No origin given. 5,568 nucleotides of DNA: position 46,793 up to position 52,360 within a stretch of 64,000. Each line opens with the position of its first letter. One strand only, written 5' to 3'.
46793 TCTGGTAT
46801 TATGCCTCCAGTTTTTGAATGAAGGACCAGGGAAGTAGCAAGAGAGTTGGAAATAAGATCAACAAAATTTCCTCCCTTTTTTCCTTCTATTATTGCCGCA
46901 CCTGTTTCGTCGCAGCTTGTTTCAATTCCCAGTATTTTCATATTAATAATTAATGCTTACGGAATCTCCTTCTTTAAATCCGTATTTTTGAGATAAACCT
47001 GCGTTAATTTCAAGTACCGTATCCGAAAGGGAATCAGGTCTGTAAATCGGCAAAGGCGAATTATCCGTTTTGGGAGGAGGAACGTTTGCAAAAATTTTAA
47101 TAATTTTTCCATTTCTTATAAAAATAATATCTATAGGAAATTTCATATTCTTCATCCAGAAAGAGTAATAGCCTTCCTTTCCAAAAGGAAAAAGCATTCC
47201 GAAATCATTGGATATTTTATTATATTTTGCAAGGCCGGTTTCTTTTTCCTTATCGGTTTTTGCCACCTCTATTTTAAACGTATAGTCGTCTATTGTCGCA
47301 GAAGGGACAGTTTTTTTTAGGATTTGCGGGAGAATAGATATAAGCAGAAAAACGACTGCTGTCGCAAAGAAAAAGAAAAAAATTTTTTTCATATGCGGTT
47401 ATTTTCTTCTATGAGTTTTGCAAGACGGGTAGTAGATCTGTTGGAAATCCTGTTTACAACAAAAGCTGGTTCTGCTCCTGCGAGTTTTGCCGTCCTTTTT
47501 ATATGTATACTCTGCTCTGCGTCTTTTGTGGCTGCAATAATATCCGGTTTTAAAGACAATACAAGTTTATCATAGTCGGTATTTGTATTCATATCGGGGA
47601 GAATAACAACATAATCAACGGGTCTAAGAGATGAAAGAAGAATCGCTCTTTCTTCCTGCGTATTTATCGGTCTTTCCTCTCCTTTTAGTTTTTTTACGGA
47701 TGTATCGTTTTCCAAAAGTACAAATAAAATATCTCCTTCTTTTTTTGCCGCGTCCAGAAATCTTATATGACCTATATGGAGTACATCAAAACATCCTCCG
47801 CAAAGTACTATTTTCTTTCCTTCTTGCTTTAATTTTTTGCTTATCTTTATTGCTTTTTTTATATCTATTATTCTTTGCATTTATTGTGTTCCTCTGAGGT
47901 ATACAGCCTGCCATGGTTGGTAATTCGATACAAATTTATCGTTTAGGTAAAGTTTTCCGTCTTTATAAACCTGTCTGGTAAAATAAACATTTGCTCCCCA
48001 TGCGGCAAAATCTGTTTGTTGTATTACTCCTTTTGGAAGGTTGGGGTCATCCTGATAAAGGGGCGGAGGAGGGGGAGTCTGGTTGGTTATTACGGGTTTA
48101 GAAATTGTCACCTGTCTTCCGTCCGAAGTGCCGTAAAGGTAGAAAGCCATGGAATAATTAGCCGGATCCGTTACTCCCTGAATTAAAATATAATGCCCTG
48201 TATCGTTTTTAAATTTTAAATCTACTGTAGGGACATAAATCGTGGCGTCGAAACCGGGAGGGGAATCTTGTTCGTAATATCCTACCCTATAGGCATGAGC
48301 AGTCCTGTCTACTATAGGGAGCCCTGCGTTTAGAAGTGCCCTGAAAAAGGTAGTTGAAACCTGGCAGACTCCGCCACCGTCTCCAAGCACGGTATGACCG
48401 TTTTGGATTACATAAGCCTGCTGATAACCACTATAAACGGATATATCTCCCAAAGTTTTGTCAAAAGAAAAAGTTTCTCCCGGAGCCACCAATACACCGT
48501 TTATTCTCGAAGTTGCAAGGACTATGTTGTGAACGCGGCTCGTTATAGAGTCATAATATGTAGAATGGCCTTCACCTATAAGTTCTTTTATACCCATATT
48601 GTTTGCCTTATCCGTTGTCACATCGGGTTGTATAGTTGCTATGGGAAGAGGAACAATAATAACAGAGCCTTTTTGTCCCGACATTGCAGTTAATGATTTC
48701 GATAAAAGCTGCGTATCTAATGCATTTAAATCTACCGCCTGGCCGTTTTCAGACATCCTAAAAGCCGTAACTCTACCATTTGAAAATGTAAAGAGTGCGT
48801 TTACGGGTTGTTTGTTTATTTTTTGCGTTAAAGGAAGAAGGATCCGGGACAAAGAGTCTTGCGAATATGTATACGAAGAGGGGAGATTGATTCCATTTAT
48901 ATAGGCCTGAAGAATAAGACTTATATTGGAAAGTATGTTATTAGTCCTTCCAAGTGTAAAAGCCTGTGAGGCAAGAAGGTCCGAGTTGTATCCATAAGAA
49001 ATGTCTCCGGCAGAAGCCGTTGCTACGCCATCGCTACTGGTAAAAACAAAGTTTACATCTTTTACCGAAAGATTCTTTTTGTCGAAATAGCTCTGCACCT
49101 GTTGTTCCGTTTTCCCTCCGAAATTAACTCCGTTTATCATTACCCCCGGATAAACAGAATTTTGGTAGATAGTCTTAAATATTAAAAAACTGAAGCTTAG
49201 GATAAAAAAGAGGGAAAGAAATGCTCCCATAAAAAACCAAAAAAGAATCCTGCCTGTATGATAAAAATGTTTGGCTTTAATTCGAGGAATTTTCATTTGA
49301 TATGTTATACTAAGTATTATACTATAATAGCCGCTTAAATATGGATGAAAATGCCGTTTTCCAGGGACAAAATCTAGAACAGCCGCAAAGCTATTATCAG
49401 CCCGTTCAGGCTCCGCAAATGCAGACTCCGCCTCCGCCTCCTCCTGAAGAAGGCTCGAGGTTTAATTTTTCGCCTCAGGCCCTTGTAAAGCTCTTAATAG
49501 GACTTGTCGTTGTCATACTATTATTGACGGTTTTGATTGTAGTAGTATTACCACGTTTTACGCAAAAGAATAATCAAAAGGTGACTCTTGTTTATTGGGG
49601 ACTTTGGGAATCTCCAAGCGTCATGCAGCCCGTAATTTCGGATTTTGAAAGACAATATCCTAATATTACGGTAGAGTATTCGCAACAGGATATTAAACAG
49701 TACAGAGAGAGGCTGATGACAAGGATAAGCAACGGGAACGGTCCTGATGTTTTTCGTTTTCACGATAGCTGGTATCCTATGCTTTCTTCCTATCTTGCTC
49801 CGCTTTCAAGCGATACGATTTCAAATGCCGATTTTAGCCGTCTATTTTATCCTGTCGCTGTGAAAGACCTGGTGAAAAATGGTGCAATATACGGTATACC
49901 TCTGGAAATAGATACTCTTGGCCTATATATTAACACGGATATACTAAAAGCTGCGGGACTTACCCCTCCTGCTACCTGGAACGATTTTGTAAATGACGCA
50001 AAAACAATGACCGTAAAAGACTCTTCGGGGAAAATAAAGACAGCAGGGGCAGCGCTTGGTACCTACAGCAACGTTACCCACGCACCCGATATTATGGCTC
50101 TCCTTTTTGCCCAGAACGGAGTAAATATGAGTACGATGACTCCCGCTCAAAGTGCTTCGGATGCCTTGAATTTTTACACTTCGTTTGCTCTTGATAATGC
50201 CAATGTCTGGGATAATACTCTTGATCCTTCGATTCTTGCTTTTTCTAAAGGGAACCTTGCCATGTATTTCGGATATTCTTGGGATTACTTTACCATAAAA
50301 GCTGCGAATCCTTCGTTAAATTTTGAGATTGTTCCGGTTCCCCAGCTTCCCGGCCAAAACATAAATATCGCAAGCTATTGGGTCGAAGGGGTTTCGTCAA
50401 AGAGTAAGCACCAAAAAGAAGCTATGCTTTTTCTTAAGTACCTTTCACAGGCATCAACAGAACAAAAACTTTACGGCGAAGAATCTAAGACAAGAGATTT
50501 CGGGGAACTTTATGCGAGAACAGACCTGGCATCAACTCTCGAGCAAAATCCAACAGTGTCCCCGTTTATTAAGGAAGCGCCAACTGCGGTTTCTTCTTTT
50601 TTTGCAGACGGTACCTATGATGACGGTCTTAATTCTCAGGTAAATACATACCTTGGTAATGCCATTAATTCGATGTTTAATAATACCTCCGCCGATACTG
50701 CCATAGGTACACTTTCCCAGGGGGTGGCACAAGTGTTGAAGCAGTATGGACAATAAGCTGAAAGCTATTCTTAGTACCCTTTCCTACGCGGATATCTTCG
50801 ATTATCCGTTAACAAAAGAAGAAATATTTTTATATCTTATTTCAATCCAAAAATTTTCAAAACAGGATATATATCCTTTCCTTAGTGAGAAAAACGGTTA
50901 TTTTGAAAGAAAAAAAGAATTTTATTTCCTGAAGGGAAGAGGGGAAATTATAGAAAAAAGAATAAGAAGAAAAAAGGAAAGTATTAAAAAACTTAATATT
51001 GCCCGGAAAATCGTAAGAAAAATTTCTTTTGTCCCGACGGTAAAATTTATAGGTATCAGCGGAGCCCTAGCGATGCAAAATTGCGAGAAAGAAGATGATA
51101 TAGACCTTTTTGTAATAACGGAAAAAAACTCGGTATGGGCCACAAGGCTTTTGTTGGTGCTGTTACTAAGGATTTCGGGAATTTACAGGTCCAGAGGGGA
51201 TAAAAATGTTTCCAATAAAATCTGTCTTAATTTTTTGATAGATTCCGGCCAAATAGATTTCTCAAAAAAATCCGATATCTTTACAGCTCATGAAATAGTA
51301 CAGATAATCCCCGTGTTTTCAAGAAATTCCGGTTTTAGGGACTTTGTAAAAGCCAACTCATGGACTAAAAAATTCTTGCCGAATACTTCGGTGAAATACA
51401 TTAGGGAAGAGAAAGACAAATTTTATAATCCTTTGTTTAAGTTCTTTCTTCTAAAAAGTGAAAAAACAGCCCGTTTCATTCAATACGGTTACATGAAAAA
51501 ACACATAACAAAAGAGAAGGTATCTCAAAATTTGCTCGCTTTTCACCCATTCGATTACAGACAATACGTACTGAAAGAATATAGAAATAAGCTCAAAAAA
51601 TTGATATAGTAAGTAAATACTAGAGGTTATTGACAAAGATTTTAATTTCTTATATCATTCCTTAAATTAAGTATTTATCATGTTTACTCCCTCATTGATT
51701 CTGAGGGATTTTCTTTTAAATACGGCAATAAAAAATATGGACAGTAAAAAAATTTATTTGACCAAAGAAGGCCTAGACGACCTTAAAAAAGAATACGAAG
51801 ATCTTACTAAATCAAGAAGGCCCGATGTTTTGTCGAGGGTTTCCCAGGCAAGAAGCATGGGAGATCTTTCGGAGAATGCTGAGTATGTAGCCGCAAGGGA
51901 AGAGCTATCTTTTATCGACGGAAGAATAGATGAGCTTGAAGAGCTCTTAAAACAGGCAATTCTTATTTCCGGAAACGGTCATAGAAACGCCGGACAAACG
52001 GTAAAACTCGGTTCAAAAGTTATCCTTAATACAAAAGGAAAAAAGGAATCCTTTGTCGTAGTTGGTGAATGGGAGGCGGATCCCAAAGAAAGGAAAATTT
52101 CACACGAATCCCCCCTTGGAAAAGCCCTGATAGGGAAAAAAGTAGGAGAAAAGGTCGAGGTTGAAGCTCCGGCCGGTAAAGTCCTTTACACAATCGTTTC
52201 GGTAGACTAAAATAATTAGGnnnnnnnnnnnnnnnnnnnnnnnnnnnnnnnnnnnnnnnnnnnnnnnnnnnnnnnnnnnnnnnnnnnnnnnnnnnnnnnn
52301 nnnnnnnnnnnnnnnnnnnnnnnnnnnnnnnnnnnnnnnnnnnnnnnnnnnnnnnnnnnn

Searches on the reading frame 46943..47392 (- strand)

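Call 51: search_protein_families(library=pfam, proteins=[window:46943-47392:-], max_evalue=0.001)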
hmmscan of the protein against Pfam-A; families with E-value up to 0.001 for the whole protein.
window:46943-47392:- (149 aa): 1 family
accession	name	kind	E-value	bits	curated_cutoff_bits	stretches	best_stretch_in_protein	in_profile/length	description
PF02643.20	DUF192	-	4e-28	97.8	27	1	39-147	1-96/96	Uncharacterized ACR, COG1430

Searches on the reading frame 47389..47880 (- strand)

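Call 51: search_protein_families(library=pfam, proteins=[window:47389-47880:-], max_evalue=0.001)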
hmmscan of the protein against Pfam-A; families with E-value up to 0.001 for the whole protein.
window:47389-47880:- (163 aa): 1 family
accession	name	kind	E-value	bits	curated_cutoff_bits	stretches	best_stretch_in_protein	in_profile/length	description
PF01467.32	CTP_transf_like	-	6.5e-17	62.4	21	1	26-142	1-110/133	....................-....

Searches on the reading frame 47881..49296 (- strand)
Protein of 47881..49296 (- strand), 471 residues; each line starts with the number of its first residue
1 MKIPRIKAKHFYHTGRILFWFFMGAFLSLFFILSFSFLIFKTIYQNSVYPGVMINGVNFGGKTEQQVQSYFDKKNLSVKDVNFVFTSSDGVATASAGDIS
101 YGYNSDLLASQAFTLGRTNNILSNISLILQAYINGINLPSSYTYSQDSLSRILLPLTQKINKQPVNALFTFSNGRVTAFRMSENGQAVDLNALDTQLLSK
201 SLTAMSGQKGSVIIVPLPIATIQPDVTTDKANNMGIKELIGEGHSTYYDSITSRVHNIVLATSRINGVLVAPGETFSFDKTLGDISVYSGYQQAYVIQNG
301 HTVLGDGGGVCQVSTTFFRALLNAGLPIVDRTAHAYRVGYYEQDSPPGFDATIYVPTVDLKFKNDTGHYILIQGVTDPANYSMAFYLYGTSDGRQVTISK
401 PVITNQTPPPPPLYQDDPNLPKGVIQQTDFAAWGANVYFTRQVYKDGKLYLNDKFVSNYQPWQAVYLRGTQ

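Call 50: search_protein_families(library=pfam, proteins=[window:47881-49296:-], max_evalue=0.001)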
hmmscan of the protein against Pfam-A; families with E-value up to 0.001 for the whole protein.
window:47881-49296:- (471 aa): 2 families
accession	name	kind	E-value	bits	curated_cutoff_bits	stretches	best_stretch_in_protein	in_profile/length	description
PF04294.18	VanW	-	6.2e-42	142.6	27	1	254-384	2-128/130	VanW like protein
PF12229.13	PG_binding_4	-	7e-11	42.8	22.1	1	95-201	4-108/117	Putative peptidoglycan binding domain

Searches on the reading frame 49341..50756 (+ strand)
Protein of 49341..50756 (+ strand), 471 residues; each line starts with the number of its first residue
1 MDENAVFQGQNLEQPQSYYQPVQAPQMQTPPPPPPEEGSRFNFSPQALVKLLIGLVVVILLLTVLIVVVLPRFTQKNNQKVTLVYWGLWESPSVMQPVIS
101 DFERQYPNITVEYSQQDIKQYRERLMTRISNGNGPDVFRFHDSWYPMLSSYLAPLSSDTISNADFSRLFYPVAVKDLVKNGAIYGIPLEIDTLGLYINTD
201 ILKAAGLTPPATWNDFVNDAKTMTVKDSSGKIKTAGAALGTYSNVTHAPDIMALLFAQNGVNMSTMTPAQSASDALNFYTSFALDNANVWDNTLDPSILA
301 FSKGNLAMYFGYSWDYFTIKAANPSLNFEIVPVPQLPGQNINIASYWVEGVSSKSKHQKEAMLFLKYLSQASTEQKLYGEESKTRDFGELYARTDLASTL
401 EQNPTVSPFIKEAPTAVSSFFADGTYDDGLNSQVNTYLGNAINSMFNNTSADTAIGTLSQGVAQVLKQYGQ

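Call 50: search_protein_families(library=pfam, proteins=[window:49341-50756:+], max_evalue=0.001)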
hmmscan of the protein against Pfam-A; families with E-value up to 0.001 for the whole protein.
window:49341-50756:+ (471 aa): 2 families
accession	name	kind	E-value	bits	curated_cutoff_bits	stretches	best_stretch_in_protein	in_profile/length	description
PF01547.30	SBP_bac_1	-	2.1e-36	126.9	26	1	93-370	8-302/307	Bacterial extracellular solute-binding protein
PF13416.11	SBP_bac_8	-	1.7e-34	120.3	27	1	99-378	3-253/279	Bacterial extracellular solute-binding protein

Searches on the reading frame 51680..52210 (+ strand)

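Call 51: search_protein_families(library=pfam, proteins=[window:51680-52210:+], max_evalue=0.001)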
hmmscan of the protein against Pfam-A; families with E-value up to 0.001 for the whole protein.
window:51680-52210:+ (176 aa): 2 families
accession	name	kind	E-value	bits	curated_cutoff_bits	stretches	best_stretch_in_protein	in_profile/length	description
PF03449.20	GreA_GreB_N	-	1.5e-25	89.6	24.5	1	25-93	1-69/71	Transcription elongation factor, N-terminal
PF01272.25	GreA_GreB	-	1.1e-23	83.5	26.9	1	106-175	4-75/77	Transcription elongation factor, GreA/GreB, C-term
